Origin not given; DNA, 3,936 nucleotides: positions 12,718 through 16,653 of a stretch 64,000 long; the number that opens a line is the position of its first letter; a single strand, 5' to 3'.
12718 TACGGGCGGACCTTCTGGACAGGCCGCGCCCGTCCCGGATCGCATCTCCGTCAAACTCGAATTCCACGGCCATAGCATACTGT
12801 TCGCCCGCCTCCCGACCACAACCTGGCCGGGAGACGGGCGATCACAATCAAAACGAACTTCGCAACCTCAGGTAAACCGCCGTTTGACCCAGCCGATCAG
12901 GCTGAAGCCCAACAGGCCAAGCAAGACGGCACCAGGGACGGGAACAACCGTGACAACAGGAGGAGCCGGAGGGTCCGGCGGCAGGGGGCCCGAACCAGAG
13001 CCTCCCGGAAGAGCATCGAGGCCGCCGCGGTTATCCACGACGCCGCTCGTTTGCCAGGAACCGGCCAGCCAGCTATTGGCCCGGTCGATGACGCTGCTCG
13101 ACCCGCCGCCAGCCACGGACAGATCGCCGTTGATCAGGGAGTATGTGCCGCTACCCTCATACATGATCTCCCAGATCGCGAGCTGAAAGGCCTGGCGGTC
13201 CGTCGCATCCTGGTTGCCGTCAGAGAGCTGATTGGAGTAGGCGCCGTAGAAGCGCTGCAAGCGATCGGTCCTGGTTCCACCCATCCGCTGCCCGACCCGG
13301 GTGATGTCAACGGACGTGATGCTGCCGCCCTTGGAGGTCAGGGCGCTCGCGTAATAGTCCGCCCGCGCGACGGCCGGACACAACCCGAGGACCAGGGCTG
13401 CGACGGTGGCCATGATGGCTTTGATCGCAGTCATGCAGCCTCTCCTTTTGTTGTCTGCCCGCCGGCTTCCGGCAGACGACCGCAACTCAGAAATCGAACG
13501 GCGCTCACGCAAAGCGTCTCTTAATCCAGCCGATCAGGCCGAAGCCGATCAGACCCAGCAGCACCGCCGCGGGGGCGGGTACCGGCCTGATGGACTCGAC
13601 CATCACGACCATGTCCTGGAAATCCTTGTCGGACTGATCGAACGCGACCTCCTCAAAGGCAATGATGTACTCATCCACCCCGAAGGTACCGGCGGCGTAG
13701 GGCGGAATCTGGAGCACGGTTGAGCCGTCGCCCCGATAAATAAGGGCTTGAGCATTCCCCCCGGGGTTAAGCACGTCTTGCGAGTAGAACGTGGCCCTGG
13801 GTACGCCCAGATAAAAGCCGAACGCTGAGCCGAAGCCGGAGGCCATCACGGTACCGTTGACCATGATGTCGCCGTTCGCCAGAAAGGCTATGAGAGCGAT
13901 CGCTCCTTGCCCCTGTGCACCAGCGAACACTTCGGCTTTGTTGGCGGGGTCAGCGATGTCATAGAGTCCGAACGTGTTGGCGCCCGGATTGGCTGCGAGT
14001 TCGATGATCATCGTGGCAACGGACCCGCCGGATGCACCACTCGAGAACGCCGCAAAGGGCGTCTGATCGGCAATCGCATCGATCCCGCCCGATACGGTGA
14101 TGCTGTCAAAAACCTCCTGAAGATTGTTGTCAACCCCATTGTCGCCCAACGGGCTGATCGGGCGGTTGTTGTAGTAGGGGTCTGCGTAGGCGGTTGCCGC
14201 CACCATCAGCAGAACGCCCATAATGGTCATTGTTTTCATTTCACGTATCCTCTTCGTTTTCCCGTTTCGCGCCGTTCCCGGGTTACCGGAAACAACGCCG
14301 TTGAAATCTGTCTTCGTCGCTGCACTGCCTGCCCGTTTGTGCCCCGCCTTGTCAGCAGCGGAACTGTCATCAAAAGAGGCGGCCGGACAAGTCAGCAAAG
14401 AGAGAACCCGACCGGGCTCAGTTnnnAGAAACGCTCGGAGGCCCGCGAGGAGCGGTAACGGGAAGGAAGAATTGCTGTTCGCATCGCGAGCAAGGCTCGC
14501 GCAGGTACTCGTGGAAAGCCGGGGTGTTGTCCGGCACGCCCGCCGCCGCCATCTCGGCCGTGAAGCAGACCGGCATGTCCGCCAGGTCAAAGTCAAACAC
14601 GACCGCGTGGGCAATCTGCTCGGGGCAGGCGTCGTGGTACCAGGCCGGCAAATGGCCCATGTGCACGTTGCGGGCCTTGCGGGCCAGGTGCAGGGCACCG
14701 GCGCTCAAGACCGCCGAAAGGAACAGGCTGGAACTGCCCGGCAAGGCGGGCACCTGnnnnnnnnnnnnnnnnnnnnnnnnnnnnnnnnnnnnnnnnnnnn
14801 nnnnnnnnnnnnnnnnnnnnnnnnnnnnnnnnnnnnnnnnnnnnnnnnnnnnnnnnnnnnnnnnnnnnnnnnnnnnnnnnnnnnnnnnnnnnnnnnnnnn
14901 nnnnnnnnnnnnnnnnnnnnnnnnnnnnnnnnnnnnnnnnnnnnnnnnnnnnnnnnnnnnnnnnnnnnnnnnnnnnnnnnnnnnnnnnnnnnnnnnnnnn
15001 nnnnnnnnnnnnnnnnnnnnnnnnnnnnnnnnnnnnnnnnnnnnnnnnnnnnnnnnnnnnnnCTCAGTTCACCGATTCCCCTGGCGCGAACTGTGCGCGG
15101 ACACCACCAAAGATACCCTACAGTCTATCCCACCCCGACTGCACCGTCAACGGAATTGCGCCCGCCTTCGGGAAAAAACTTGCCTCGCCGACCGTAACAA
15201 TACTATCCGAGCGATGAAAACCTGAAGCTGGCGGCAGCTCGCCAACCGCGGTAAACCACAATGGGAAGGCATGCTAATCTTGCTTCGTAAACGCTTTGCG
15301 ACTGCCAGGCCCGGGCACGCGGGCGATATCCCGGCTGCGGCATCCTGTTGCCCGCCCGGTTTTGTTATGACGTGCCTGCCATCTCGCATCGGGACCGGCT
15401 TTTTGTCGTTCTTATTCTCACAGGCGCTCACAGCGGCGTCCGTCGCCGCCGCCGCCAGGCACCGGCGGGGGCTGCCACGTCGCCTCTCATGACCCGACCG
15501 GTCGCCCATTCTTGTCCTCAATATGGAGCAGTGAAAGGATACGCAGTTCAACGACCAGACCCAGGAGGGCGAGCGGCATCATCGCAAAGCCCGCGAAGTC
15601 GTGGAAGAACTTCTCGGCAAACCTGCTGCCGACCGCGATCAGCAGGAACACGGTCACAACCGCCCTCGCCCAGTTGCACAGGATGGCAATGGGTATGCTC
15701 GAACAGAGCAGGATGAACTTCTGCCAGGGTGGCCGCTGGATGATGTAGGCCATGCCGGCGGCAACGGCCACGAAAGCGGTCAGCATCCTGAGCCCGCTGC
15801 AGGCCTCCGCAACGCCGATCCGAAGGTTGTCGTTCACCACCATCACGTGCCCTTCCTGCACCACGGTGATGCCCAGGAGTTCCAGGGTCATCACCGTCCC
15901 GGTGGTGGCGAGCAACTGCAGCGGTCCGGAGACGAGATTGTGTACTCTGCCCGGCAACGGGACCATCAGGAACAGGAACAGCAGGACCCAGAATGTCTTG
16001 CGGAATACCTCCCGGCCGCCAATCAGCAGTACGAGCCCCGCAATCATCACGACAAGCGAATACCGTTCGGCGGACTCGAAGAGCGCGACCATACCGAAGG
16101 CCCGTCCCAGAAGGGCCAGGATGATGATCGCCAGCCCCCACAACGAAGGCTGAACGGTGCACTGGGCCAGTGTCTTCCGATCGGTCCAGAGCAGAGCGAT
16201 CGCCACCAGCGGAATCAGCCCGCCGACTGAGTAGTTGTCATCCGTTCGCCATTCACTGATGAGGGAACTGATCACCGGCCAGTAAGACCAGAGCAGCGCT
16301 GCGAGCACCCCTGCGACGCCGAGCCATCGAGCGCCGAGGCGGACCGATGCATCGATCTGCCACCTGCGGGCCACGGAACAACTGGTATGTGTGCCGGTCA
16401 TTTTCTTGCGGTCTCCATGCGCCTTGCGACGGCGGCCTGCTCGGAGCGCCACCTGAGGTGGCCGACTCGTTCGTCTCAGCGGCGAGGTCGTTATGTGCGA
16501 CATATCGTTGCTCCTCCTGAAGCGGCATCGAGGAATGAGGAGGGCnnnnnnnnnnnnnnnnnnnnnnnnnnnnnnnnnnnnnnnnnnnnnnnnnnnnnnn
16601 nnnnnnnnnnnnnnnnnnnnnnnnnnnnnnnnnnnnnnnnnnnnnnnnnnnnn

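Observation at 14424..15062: Exosortase-locus protein with an internal PEP-CTERM-like signal followed by an ~80-aa Cys/His-rich tail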

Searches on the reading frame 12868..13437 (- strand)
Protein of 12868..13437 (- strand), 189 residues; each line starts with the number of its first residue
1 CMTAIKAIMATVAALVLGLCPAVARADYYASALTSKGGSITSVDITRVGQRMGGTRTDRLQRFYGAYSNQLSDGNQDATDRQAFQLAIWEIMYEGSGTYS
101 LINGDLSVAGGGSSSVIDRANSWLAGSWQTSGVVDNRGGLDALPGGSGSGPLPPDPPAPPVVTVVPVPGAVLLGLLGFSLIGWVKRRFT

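Call 3: search_protein_families(library=ncbifam, proteins=[window:12868-13437:-], max_evalue=1)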
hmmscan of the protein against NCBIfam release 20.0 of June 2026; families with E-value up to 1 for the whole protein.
window:12868-13437:- (189 aa): 1 family
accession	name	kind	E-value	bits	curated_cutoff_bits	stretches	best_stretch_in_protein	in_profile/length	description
NF038129.1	PEP_NF038129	equivalog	0.079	12.8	65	1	160-187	166-193/194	NF038129 family PEP-CTERM protein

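Call 4: search_protein_families(library=pfam, proteins=[window:12868-13437:-], max_evalue=1)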
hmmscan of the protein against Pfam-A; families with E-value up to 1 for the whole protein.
window:12868-13437:- (189 aa): 1 family
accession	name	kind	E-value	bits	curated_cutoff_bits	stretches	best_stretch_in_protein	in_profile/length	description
PF07589.16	PEP-CTERM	-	0.05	14.2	20.7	1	165-187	2-24/24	PEP-CTERM motif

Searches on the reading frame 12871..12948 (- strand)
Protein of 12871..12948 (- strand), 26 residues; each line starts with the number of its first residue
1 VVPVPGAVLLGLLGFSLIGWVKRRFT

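Call 30: search_protein_families(library=ncbifam, proteins=[window:12871-12948:-], max_evalue=10)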
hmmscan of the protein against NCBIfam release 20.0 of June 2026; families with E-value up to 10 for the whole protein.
seq(26 aa): 2 families
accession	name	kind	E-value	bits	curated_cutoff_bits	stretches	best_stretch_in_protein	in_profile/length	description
NF045638.1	Mrt_dep_phytase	exception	0.095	11.4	440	1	3-24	409-428/430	myxosortase-dependent phytase-like phosphatase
TIGR02595.1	PEP_CTERM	domain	0.36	11.8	16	1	2-24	1-23/24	PEP-CTERM sorting domain-containing protein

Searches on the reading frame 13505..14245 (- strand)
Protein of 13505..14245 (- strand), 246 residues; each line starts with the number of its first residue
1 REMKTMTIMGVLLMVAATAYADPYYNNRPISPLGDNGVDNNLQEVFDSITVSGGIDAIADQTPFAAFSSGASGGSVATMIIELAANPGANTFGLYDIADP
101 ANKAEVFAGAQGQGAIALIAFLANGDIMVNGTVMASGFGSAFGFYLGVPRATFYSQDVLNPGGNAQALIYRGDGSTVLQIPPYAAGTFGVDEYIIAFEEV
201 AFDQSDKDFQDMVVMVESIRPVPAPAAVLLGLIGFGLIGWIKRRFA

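Call 3: search_protein_families(library=ncbifam, proteins=[window:13505-14245:-], max_evalue=1)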
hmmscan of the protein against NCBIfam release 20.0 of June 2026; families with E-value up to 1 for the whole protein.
window:13505-14245:- (246 aa): 3 families
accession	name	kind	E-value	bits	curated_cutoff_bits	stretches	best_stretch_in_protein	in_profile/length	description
NF038129.1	PEP_NF038129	equivalog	0.00042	20.2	65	1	104-244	63-193/194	NF038129 family PEP-CTERM protein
NF038126.1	PEP_CTERM_FxDxF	subfamily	0.03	14.5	50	1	219-244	139-164/165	FxDxF family PEP-CTERM protein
NF033465.3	PTPA-CTERM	subfamily_domain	0.13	12.4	29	1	222-244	1-22/26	PTPA-CTERM sorting domain-containing protein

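Call 4: search_protein_families(library=pfam, proteins=[window:13505-14245:-], max_evalue=1)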
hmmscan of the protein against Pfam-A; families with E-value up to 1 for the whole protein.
window:13505-14245:- (246 aa): 2 families
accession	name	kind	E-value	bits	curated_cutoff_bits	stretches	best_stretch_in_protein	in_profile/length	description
PF13448.11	DUF4114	-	0.001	20.4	27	1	151-217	30-83/85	Domain of unknown function (DUF4114)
PF07589.16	PEP-CTERM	-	0.004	17.6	20.7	1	221-244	1-24/24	PEP-CTERM motif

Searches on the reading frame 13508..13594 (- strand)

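Call 30: search_protein_families(library=ncbifam, proteins=[window:13508-13594:-], max_evalue=10)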
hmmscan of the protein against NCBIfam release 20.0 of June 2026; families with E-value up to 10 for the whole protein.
seq(29 aa): 8 families
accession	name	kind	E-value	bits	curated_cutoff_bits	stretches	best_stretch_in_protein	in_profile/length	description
NF038126.1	PEP_CTERM_FxDxF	subfamily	0.0015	18.8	50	1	2-27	139-164/165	FxDxF family PEP-CTERM protein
NF033465.3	PTPA-CTERM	subfamily_domain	0.0017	18.4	29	1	5-27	1-22/26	PTPA-CTERM sorting domain-containing protein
NF038129.1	PEP_NF038129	equivalog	0.0059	16.5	65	1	2-27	168-193/194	NF038129 family PEP-CTERM protein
NF038124.1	PEP_CTERM_TLD_A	exception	0.021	14.4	100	1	1-27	207-233/235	PEP_CTERM-anchored TLD domain-containing protein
NF033947.0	PEP-cistern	hypoth_equivalog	0.031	14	60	1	3-27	171-195/195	cistern family PEP-CTERM protein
NF041927.1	Xrt_dep_XDP1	equivalog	0.2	11.6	125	1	4-27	218-242/242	exosortase-dependent surface protein XDP1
NF038119.1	PEP_CTERM_MHFG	equivalog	0.23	11.7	100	1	3-27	234-258/260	MHFG family PEP-CTERM protein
NF035944.1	PEPxxWA-CTERM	domain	0.26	11.2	35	1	5-27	1-23/24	PEPxxWA-CTERM sorting domain-containing protein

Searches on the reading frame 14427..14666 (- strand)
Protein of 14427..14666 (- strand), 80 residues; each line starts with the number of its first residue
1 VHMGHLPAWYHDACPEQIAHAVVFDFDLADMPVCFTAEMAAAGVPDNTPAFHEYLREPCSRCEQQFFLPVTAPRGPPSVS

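Call 73: find_homologous_proteins(query=A7, max_evalue=0.001)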
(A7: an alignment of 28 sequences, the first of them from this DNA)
Query A7 (28 sequences) (80 aa, profile of the alignment): 21 proteins with E <= 0.001 among 385 candidates.
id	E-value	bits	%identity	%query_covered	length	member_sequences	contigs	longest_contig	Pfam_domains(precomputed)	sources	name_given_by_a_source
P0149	6.6e-27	112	39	100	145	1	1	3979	-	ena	-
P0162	5.8e-26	109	65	100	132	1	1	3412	-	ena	-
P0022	1.7e-25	107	43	96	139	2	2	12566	-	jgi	-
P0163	7.7e-25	105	36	96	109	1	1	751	-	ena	-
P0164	1.0e-24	105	63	100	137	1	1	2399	-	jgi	-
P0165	2.3e-24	103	44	99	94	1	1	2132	-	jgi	jgi:hypothetical protein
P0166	1.2e-23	101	45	100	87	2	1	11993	-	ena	-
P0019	3.3e-22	96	47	78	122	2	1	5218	-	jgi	-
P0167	1.2e-21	95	37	100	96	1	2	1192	-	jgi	jgi:hypothetical protein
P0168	3.6e-21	93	40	90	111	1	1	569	-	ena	-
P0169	1.7e-20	91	38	96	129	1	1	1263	-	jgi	jgi:hypothetical protein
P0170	3.2e-19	87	42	100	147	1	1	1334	-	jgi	jgi:hypothetical protein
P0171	3.8e-19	87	44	98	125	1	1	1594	-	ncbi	-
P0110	2.9e-18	84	38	98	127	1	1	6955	-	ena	-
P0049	2.2e-16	78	40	96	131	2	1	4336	-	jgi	-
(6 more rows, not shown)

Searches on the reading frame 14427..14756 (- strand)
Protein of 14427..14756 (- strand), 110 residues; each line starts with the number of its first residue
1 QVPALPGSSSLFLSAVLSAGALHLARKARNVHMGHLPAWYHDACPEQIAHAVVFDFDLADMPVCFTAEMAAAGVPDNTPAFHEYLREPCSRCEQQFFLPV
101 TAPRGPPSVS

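Call 20: search_protein_representatives(alignment_id=A2)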
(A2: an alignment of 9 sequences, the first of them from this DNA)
Query: 9 sequences, 110 profile positions. Proteins with E-value up to 0.001 (for the whole library): 598; up to 1e-10: 334; up to 1e-30: 6. The best 150 are listed.
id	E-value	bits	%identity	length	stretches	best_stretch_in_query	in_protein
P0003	4.5e-61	220.3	-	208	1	1-109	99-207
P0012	6.9e-56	203.6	-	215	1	1-109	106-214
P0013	1.4e-51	189.7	-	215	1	2-109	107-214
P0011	5.5e-51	187.9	-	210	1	1-109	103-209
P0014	1.8e-42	160.4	-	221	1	1-107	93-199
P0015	6.6e-31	123.2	-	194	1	1-109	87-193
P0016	9.7e-29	116.2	-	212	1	2-108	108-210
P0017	1.5e-28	115.6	-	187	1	2-108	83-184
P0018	2.5e-28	114.9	-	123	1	1-109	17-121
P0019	7.3e-27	110.2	-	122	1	1-109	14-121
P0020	1.5e-25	106.0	-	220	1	2-109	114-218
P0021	2.0e-25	105.5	-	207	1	2-109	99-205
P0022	2.2e-25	105.4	-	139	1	1-108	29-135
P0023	2.4e-25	105.3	-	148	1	2-109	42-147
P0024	5.2e-25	104.2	-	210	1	1-109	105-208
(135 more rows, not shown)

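Call 35: search_solved_structures(query=A2, max_evalue=10)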
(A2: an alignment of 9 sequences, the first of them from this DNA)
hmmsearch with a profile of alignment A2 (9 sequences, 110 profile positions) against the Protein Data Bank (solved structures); distinct sequences matched with E-value up to 10: 2.
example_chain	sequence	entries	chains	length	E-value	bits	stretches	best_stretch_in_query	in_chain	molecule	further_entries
2n8a_A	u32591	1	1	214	1.6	12.5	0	34-52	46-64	Poly [ADP-ribose] polymerase 1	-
4av1_A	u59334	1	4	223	1.8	12.3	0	34-52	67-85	POLY [ADP-RIBOSE] POLYMERASE 1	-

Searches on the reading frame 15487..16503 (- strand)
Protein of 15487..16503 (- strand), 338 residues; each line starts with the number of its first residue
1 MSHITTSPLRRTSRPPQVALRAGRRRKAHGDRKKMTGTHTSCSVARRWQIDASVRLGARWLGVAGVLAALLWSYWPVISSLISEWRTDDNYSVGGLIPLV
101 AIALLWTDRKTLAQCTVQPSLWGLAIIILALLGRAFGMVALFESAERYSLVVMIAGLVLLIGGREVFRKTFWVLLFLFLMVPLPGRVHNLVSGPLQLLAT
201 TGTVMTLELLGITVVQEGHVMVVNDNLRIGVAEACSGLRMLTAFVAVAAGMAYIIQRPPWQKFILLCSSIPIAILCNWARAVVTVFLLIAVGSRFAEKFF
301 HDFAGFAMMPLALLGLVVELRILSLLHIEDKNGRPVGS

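Call 3: search_protein_families(library=ncbifam, proteins=[window:15487-16503:-], max_evalue=1)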
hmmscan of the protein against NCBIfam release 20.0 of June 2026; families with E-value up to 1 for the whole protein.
window:15487-16503:- (338 aa): 18 families
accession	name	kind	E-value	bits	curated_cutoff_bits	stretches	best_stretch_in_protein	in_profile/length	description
TIGR03109.2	exosort_XrtA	exception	2.5e-47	161.5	208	1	63-316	3-252/261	exosortase A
TIGR04152.1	exosort_VPLPA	exception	1.4e-46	159.6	400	1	83-330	3-249/486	VPLPA-CTERM-specific exosortase XrtD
NF038142.1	exosort_XrtW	exception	3.2e-46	157.7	425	1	60-284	2-226/494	exosortase W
TIGR02602.1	8TM_EpsH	subfamily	8.1e-45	153.2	105.55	1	83-311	2-228/241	exosortase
NF035943.2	exosort_XrtV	exception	2.1e-32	112.5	313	1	66-318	8-261/270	exosortase V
TIGR03113.1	exosort_XrtB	exception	5e-23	82.1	275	1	66-318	4-259/268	exosortase B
TIGR04178.1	exo_archaeo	signature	2.5e-18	66.1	23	1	230-322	2-94/97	exosortase/archaeosortase family protein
TIGR04151.1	exosort_VPDSG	exception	4.3e-13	49.3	300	1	89-323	56-299/306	VPDSG-CTERM-specific exosortase XrtC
TIGR04156.1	cyanoexo_CrtB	exception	2.2e-10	40.5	300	1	70-321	10-264/280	cyanoexosortase B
TIGR04476.1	exosort_XrtN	exception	3.1e-10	39.8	200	1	129-325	53-245/406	exosortase N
TIGR04199.1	exosort_xrtJ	exception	4.3e-09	35.8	200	1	66-266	4-213/522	exosortase J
TIGR03763.1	cyanoexo_CrtA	exception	1.1e-07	31.6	150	1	86-317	27-255/260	cyanoexosortase A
NF033464.1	cyanoexo_CrtC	exception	7.1e-07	29.1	225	1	84-305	30-256/278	cyanoexosortase C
TIGR03762.1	archaeo_artC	exception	0.00021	21.2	100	1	198-306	149-257/274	archaeosortase C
TIGR04124.1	archaeo_artE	exception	0.0029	17.7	95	1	207-312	42-139/153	archaeosortase family protein ArtE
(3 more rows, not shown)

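Call 4: search_protein_families(library=pfam, proteins=[window:15487-16503:-], max_evalue=1)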
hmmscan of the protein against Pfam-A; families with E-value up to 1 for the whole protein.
window:15487-16503:- (338 aa): 1 family
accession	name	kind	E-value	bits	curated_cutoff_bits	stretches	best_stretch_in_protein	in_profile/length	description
PF09721.15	Exosortase_EpsH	-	6.6e-58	196.5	25.7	1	67-320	1-251/254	Transmembrane exosortase (Exosortase_EpsH)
